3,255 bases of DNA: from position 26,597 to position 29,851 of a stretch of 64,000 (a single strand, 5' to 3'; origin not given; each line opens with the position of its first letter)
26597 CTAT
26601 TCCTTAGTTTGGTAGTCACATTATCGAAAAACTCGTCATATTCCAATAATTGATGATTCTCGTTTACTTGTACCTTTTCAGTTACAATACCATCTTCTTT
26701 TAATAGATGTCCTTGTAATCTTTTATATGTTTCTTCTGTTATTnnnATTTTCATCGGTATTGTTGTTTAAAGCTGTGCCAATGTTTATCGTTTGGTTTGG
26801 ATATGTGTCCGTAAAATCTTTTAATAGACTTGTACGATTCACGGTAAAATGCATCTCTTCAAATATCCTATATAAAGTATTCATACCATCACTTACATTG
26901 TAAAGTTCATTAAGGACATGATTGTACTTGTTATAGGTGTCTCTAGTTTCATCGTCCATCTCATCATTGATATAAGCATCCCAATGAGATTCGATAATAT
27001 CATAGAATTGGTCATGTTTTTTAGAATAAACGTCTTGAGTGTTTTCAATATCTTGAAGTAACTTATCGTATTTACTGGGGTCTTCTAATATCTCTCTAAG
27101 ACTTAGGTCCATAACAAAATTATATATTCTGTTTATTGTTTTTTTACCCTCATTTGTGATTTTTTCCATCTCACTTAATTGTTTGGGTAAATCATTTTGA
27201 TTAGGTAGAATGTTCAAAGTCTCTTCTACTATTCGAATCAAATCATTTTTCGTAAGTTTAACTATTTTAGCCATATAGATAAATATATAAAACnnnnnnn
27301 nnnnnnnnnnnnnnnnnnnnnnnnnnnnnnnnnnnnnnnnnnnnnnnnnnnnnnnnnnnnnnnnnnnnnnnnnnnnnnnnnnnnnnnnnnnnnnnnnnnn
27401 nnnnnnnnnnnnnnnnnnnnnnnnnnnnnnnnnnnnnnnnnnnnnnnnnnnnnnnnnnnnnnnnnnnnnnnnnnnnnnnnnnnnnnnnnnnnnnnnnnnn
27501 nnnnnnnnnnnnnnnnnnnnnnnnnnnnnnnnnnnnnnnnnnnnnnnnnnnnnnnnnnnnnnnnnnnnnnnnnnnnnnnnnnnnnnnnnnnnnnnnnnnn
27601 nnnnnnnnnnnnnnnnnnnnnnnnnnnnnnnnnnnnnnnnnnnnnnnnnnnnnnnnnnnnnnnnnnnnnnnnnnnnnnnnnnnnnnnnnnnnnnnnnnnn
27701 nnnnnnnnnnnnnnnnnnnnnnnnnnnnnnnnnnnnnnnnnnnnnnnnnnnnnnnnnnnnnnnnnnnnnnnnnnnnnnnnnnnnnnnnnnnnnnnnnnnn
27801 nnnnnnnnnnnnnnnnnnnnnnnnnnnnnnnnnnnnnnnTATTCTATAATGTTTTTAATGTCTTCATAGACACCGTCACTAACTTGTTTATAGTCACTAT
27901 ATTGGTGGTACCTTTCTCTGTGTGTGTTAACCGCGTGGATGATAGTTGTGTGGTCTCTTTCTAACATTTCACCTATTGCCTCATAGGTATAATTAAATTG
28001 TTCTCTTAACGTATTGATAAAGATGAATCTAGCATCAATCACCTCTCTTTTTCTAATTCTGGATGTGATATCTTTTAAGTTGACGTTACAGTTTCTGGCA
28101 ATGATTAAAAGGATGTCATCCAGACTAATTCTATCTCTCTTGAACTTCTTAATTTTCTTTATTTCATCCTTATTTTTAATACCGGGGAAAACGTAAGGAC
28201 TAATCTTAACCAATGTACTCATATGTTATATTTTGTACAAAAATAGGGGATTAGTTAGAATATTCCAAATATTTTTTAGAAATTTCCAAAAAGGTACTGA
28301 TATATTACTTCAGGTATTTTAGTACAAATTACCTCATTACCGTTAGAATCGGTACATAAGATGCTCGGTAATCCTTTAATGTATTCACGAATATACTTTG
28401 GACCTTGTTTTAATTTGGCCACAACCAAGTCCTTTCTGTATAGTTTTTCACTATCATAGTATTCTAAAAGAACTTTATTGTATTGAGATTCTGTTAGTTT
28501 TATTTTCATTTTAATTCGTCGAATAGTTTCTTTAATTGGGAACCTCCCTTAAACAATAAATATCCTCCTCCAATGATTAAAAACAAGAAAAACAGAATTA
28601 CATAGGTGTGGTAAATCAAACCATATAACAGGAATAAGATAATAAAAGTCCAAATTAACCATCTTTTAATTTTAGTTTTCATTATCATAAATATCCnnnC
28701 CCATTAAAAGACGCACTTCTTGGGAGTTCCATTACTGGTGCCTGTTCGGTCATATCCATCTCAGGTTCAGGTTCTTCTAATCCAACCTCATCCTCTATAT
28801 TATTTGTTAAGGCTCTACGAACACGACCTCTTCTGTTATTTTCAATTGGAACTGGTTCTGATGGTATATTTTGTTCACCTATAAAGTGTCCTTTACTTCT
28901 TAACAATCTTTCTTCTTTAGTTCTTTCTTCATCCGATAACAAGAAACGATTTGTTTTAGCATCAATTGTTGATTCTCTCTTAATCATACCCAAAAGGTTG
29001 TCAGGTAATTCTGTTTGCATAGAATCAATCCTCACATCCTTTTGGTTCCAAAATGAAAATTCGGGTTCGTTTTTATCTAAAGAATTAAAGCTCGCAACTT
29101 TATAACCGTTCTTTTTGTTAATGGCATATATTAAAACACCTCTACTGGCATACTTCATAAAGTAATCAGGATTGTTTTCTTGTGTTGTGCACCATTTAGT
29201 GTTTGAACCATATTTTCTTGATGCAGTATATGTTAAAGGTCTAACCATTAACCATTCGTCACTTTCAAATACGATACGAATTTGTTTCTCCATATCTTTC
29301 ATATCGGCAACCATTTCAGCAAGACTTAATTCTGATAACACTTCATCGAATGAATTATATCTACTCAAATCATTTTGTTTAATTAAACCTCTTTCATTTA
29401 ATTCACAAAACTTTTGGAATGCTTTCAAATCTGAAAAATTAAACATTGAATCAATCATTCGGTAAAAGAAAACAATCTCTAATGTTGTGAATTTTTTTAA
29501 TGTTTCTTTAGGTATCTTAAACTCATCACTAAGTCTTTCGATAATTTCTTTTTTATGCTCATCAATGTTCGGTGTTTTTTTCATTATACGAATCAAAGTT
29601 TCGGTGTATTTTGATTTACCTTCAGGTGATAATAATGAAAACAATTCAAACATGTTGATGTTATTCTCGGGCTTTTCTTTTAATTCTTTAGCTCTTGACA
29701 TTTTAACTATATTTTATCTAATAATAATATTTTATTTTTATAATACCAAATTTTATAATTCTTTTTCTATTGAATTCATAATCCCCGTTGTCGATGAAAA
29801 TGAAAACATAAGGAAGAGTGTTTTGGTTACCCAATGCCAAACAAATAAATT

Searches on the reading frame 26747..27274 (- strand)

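Call 25: search_protein_families(library=pfam, proteins=[window:26747-27274:-], max_evalue=0.01)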
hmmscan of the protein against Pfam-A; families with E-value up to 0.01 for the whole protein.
window:26747-27274:- (176 aa): 1 family
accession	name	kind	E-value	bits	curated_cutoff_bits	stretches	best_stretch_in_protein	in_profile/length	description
PF04751.20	DarP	-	0.0014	19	26.3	1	10-119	20-119/153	Dual-action ribosomal maturation protein DarP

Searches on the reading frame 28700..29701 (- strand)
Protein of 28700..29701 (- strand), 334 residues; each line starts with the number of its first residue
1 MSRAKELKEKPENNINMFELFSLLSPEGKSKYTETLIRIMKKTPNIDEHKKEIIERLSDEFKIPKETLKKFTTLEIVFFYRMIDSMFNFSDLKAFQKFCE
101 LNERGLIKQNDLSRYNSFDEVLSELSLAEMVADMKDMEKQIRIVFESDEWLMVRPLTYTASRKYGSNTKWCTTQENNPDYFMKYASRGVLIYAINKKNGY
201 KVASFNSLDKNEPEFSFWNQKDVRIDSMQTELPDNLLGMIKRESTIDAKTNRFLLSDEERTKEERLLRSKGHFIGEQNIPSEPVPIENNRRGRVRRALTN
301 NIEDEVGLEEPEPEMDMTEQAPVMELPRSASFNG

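Call 25: search_protein_families(library=pfam, proteins=[window:28700-29701:-], max_evalue=0.01)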
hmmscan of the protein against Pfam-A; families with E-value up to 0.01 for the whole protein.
window:28700-29701:- (334 aa): 0 families

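Call 75: search_protein_families(library=phrogs, proteins=[window:28700-29701:-], max_evalue=0.001)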
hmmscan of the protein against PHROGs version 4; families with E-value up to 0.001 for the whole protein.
window:28700-29701:- (334 aa): 2 families
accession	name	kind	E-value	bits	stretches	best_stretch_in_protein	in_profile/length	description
phrog_17056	-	unknown function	4.7e-12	47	1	138-231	119-212/420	-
phrog_28193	-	unknown function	1.9e-08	34.6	1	138-230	103-196/681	-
